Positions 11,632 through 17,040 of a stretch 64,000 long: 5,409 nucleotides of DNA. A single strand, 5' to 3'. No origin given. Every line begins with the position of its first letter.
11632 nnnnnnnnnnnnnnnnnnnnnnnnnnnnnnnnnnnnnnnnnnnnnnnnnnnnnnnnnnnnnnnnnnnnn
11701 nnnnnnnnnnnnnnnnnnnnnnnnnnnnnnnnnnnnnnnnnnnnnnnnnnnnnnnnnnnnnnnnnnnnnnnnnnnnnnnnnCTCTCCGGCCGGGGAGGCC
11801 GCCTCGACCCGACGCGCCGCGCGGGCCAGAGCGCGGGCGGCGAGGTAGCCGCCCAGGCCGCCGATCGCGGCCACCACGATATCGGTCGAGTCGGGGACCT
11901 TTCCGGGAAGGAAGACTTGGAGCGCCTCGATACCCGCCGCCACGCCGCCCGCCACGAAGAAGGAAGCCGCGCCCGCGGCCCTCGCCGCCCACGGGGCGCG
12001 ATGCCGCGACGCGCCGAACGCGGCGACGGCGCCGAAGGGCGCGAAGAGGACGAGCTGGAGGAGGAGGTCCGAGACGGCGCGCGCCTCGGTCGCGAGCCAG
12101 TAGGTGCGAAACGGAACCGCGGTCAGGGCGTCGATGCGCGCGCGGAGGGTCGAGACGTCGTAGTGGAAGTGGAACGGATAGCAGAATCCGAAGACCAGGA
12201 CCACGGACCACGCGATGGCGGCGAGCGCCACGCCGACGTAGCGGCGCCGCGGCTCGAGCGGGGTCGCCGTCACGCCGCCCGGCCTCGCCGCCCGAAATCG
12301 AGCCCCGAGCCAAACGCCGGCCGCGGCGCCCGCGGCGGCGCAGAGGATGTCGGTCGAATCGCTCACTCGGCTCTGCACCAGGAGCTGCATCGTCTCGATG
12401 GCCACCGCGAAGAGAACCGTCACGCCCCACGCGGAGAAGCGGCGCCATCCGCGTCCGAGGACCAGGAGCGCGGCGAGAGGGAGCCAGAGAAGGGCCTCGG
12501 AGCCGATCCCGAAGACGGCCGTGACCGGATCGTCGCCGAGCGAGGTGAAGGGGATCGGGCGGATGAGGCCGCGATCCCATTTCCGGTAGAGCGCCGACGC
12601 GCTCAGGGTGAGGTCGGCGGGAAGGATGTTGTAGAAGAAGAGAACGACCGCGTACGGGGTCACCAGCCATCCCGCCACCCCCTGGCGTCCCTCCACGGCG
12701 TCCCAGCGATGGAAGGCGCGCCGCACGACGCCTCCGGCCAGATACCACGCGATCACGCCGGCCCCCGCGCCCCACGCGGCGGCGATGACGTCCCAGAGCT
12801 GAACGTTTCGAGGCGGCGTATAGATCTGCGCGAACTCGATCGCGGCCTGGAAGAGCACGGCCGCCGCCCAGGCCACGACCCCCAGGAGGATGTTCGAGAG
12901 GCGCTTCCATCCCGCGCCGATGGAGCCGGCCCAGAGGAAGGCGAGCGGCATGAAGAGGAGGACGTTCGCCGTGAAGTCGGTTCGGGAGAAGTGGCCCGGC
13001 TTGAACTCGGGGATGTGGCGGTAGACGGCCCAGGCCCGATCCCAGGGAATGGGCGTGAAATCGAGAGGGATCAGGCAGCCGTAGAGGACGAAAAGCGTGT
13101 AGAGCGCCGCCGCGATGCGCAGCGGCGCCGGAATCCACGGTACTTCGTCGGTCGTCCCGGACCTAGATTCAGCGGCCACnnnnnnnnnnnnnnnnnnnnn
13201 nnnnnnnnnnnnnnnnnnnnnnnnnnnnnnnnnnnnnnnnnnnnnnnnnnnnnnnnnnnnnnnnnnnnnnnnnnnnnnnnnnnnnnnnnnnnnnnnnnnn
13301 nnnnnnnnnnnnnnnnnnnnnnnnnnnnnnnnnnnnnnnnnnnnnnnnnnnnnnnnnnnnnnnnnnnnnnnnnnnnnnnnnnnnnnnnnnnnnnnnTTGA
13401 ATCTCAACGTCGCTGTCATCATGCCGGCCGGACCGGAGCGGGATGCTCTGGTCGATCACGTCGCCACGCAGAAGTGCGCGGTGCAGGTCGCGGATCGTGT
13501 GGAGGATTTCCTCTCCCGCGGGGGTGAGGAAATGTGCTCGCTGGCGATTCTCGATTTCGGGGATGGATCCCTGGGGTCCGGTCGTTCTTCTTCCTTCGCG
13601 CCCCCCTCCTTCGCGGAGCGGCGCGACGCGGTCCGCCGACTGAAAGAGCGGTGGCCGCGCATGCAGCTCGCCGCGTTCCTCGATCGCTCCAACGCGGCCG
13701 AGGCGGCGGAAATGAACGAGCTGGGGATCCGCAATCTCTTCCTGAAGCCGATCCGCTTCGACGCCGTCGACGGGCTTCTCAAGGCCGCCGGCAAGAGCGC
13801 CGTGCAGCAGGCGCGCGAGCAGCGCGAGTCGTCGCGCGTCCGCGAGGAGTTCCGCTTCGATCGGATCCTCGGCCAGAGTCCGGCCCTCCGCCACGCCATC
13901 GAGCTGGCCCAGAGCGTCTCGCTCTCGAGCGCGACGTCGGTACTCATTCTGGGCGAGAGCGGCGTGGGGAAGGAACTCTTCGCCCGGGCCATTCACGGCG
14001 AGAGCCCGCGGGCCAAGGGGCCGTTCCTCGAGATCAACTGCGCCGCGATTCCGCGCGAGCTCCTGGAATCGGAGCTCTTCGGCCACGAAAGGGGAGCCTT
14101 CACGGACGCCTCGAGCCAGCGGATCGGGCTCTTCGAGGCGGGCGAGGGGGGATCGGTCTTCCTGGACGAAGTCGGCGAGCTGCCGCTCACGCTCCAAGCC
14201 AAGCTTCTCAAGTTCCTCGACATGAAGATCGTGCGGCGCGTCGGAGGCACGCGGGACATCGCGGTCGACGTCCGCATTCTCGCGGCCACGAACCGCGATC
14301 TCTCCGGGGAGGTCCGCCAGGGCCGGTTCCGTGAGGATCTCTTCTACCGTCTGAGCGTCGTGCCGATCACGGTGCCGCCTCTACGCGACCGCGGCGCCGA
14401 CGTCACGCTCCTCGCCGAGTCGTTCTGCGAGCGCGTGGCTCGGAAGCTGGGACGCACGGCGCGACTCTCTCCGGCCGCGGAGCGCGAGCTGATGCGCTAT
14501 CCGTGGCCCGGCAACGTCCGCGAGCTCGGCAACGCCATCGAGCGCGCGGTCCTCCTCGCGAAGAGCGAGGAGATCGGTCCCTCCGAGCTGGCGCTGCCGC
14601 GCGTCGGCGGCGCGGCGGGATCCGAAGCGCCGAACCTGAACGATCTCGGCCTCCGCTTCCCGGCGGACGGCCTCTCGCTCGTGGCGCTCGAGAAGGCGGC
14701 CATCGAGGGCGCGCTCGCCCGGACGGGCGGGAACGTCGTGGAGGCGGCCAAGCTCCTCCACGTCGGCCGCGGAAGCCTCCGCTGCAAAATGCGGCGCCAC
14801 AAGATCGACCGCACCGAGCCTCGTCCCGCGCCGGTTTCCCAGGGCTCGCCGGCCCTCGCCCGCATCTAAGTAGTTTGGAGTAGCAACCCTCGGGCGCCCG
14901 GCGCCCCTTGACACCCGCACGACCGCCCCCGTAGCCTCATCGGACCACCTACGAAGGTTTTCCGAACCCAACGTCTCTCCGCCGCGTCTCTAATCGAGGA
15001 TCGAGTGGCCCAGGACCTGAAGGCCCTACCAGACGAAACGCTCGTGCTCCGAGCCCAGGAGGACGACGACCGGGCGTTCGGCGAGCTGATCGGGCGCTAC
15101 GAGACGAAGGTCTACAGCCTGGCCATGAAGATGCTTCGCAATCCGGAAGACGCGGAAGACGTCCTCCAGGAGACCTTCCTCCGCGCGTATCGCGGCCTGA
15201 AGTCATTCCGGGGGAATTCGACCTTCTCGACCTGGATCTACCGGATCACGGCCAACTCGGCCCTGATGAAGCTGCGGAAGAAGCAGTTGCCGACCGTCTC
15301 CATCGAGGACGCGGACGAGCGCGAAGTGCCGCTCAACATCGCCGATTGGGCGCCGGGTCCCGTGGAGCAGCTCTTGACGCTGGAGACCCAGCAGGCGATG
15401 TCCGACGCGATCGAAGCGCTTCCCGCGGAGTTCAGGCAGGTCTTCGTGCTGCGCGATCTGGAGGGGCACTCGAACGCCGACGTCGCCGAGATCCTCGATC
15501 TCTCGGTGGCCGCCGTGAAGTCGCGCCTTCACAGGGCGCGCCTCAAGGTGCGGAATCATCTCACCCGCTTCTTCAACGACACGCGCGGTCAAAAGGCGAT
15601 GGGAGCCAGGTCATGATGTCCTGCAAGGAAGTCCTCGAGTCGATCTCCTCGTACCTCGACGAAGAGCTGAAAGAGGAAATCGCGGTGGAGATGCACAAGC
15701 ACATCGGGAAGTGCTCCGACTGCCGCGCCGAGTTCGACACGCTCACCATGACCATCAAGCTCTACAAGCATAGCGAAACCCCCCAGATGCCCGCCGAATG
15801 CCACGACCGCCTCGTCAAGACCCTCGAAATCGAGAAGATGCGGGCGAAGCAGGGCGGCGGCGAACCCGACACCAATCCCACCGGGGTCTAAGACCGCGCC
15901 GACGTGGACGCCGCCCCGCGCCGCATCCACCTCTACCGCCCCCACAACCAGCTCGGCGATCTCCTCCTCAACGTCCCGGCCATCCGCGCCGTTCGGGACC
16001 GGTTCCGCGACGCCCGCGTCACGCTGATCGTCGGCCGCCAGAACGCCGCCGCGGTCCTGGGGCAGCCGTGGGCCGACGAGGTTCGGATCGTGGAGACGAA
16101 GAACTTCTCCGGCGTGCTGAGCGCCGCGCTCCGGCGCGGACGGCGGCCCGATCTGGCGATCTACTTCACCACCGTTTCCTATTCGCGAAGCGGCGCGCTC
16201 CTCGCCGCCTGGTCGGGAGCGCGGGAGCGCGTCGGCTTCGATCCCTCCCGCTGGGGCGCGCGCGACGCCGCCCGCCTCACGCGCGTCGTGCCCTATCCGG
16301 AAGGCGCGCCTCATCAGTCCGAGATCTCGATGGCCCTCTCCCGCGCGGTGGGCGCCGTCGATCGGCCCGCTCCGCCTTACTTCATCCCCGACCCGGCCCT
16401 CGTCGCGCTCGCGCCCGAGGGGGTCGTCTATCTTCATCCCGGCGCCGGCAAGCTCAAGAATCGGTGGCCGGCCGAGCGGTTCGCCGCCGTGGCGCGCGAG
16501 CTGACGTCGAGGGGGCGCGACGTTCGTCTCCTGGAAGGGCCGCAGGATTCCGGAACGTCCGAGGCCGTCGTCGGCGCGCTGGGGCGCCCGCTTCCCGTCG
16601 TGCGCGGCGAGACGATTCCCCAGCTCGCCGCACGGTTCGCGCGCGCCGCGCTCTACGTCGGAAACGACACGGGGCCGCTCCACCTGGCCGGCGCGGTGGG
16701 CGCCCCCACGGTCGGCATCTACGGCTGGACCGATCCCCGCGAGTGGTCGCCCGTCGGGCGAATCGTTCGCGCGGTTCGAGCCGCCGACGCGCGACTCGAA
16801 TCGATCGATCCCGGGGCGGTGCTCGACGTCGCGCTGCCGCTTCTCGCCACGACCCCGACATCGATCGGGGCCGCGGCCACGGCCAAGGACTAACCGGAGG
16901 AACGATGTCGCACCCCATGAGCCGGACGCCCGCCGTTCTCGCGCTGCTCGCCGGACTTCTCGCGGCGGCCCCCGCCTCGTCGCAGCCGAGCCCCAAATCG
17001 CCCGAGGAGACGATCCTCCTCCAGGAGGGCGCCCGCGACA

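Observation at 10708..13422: Giant triple-VanZ fusion protein divergent from a sigma54 response regulator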

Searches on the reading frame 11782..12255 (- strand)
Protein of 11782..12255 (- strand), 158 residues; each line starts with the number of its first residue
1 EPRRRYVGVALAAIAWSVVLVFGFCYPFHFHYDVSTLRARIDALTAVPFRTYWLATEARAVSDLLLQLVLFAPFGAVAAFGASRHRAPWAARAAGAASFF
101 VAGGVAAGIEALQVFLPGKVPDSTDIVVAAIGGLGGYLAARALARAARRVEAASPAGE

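Call 6: search_protein_families(library=pfam, proteins=[window:11782-12255:-], max_evalue=10)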
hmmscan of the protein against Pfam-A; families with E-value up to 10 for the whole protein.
seq(158 aa): 1 family
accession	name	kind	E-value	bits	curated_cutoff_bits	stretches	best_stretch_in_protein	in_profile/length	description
PF04892.17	VanZ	-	5.7e-12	46.8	30.1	1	12-141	4-123/126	VanZ like family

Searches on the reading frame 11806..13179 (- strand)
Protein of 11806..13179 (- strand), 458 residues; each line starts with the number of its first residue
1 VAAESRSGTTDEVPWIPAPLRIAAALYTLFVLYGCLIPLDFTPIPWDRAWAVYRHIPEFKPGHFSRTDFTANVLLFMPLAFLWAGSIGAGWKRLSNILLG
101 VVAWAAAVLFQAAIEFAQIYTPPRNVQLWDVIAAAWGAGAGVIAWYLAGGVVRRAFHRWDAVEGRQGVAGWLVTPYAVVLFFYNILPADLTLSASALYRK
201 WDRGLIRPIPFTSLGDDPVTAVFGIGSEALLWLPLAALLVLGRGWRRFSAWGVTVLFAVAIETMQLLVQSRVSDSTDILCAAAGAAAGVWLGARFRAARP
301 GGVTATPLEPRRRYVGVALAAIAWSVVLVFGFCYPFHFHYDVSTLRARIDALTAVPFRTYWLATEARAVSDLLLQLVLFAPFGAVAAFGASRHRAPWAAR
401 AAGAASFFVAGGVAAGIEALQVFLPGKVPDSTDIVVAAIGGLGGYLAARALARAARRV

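Call 91: find_homologous_proteins(query=A4, max_evalue=1e-10)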
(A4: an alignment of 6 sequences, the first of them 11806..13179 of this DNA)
Query A4 (6 sequences) (458 aa, profile of the alignment): 36 proteins with E <= 1e-10 among 8000 candidates.
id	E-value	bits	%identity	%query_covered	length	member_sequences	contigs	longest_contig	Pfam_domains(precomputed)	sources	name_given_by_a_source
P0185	2.0e-204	698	42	94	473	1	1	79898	PF04892.18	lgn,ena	-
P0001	1.4e-192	659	100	100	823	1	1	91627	PF04892.18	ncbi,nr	ncbi:MAG TPA: VanZ family protein [Candidatus Eisenbacteria bacterium]|nr:VanZ family protein [Candi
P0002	1.2e-177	609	82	100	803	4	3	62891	PF04892.18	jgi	jgi:glycopeptide antibiotics resistance protein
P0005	2.2e-175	602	82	100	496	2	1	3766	PF04892.18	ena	-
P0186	1.5e-163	563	30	93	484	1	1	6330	PF04892.18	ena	-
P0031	1.3e-158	547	38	91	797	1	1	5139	PF04892.18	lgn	-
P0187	2.8e-156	539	37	91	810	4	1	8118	PF04892.18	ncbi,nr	ncbi:MAG: VanZ family protein [Rubrivivax sp.]|nr:VanZ family protein [Rubrivivax sp.]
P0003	2.1e-155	536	66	100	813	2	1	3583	PF04892.18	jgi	-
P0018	2.7e-154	532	37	91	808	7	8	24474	PF04892.18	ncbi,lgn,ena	-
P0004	1.1e-153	530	66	100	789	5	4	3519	PF04892.18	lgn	-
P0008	2.0e-153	529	50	90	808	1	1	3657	PF04892.18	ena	-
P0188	2.7e-152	526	30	93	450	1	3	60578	PF04892.18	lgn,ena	-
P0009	6.0e-149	515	50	95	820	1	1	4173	PF04892.18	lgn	-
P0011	1.6e-147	510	50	93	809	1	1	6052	PF04892.18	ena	-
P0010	2.5e-147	509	48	94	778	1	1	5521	PF04892.18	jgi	jgi:VanZ family protein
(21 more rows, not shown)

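Call 93: find_encoding_contigs(protein=P0188, flank=10000, max_places=2)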
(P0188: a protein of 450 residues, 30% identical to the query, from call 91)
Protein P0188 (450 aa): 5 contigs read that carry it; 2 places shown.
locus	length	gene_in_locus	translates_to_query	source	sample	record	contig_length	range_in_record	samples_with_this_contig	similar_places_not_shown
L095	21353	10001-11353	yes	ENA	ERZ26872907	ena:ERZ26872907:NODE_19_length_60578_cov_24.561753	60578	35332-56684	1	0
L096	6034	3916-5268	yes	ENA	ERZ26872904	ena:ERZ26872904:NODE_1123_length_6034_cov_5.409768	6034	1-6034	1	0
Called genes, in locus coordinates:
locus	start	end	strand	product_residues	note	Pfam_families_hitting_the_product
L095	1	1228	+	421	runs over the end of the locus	PF01041:DegT_DnrJ_EryC1, PF00155:Aminotran_1_2 (faint), PF01212:Beta_elim_lyase (faint), PF01041:DegT_DnrJ_EryC1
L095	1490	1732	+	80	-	PF10049:DUF2283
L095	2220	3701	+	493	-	PF01381:HTH_3 (faint), PF01555:N6_N4_Mtase (faint)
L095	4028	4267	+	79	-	-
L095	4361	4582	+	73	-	PF14076:DUF4258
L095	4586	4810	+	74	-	PF10049:DUF2283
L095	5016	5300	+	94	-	-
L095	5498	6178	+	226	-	PF25084:LbH_EIF2B (weak), PF25087:GMPPB_C, PF00132:Hexapep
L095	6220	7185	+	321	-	PF00535:Glycos_transf_2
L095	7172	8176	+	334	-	PF03706:LPG_synthase_TM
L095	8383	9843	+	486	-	PF13231:PMT_2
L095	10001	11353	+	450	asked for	PF04892:VanZ-LLP1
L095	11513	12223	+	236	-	PF13489:Methyltransf_23, PF08241:Methyltransf_11, PF13649:Methyltransf_25, PF13847:Methyltransf_31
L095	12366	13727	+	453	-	PF22842:Pel9A-like_beta_helix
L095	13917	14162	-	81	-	PF05016:ParE_toxin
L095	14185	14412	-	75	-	-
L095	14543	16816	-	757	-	-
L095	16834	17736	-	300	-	-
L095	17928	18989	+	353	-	PF01073:3Beta_HSD, PF01370:Epimerase, PF02719:Polysacc_synt_2, PF04321:RmlD_sub_bind, PF16363:GDP_Man_Dehyd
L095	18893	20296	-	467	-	PF13173:AAA_14, PF13635:DUF4143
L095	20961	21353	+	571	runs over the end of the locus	PF14306:PUA_2, PF01747:ATP-sulfurylase, PF01583:APS_kinase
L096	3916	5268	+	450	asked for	PF04892:VanZ-LLP1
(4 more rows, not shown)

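Call 96: search_protein_families(library=pfam, proteins=[L095:12366-13724:+, L095:8383-9840:+, L095:6220-7182:+], max_evalue=1)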
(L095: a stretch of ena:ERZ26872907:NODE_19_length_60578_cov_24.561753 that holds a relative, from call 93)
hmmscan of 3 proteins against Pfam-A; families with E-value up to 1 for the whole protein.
L095:12366-13724:+ (453 aa): 1 family
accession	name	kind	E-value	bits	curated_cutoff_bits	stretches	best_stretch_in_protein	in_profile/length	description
PF24701.1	DUF7664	-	0.013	16.1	27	1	267-335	27-86/98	Domain of unknown function (DUF7664)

L095:8383-9840:+ (486 aa): 1 family
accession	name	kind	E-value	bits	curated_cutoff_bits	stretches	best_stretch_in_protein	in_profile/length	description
PF13231.12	PMT_2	-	1.1e-11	45.6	26.1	1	30-183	3-155/160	Dolichyl-phosphate-mannose-protein mannosyltransferase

L095:6220-7182:+ (321 aa): 3 families
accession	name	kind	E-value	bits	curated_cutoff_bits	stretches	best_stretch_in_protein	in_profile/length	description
PF00535.33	Glycos_transf_2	-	1.6e-30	106.7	23.3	1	3-164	1-164/168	Glycosyl transferase family 2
PF10111.15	Glyco_tranf_2_2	-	0.0013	18.7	27.3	1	3-94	1-91/276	Glycosyltransferase like family 2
PF11026.13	DUF2721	-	0.054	13.8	28.3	0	16-78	16-77/129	Protein of unknown function (DUF2721)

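Call 105: search_solved_structures(query=A4, max_evalue=1)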
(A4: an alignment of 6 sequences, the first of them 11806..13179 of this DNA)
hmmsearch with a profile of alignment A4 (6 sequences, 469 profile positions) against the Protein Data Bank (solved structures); distinct sequences matched with E-value up to 1: 1.
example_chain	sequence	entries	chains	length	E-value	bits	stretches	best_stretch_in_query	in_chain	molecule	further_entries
11fs_N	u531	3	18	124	0.41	12.3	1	128-163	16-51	Cas11c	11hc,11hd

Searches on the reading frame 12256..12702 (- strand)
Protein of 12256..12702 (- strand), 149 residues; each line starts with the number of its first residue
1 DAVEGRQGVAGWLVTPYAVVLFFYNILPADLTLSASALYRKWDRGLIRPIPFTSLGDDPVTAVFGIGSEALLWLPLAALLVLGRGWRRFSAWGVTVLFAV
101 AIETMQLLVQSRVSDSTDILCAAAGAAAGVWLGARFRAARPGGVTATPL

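Call 6: search_protein_families(library=pfam, proteins=[window:12256-12702:-], max_evalue=10)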
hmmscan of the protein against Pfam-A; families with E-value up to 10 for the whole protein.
seq(149 aa): 2 families
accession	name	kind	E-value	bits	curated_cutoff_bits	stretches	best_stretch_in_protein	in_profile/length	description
PF04892.17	VanZ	-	8.2e-12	46.3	30.1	1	19-133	6-122/126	VanZ like family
PF05241.17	EBP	-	0.093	13.5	25.7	1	58-110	15-72/113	EXPERA (EXPanded EBP superfamily)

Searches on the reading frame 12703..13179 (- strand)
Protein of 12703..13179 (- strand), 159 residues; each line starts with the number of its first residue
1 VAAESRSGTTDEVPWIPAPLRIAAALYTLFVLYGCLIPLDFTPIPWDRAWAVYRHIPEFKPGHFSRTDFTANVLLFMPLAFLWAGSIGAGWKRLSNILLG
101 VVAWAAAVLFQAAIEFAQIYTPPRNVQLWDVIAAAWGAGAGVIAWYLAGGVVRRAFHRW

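Call 6: search_protein_families(library=pfam, proteins=[window:12703-13179:-], max_evalue=10)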
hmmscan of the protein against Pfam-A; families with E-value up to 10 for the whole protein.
seq(159 aa): 1 family
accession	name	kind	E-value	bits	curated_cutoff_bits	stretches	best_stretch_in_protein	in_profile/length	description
PF04892.17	VanZ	-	1.3e-11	45.6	30.1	1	26-147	3-124/126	VanZ like family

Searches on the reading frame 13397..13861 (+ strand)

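Call 96: search_protein_families(library=pfam, proteins=[window:13397-13861:+], max_evalue=1)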
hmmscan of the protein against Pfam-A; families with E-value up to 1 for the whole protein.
window:13397-13861:+ (155 aa): 2 families
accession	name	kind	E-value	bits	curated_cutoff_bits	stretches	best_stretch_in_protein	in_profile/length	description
PF21332.3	AmiR_N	-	0.043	14.2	27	1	3-31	1-29/111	AmiR, N-terminal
PF13384.12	HTH_23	-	0.066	13.5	24.6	1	71-98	3-30/50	Homeodomain-like domain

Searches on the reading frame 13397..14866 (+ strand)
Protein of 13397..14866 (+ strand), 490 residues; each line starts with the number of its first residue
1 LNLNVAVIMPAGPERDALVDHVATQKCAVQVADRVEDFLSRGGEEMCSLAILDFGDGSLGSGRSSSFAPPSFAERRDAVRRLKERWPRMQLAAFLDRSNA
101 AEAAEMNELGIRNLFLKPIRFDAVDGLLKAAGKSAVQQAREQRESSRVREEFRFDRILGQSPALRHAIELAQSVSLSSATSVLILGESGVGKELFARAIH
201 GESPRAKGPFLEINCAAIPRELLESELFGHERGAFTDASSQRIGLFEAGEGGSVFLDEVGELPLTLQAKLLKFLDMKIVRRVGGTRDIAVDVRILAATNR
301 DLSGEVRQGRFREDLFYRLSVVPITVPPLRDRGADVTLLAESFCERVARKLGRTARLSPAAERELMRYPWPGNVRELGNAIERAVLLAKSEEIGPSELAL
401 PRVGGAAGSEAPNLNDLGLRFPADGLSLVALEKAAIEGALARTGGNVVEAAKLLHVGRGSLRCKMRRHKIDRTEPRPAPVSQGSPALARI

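Call 52: search_protein_families(library=pfam, proteins=[window:13397-14866:+], max_evalue=0.001)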
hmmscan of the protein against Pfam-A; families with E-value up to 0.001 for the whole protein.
window:13397-14866:+ (490 aa): 7 families
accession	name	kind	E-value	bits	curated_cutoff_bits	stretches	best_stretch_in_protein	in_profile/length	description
PF00158.32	Sigma54_activat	-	7.8e-67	224.6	20.2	1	157-324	1-167/168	Sigma-54 interaction domain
PF25601.1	AAA_lid_14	-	3.4e-21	75.3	27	1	330-399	1-71/87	AAA+ ATPase lid domain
PF14532.12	Sigma54_activ_2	-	1.3e-15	58.3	25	1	175-329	18-138/138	Sigma-54 interaction domain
PF02954.25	HTH_8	-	1.4e-09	38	22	1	430-467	4-41/42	Bacterial regulatory protein, Fis family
PF07728.20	AAA_5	-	3.5e-05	24.3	22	1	182-300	2-123/139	AAA domain (dynein-related subfamily)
PF00004.35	AAA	-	0.00016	22.6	21.2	1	182-315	1-127/131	ATPase family associated with various cellular activities (AAA)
PF13191.12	AAA_16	-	0.00084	20.3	32.6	0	159-234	4-85/167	AAA ATPase domain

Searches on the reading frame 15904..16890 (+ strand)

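Call 52: search_protein_families(library=pfam, proteins=[window:15904-16890:+], max_evalue=0.001)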
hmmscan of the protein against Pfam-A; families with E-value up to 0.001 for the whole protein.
window:15904-16890:+ (329 aa): 1 family
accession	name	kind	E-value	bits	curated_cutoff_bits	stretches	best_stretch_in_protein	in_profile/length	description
PF01075.23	Glyco_transf_9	-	1.6e-23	83.8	22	1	170-293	103-229/247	Glycosyltransferase family 9 (heptosyltransferase)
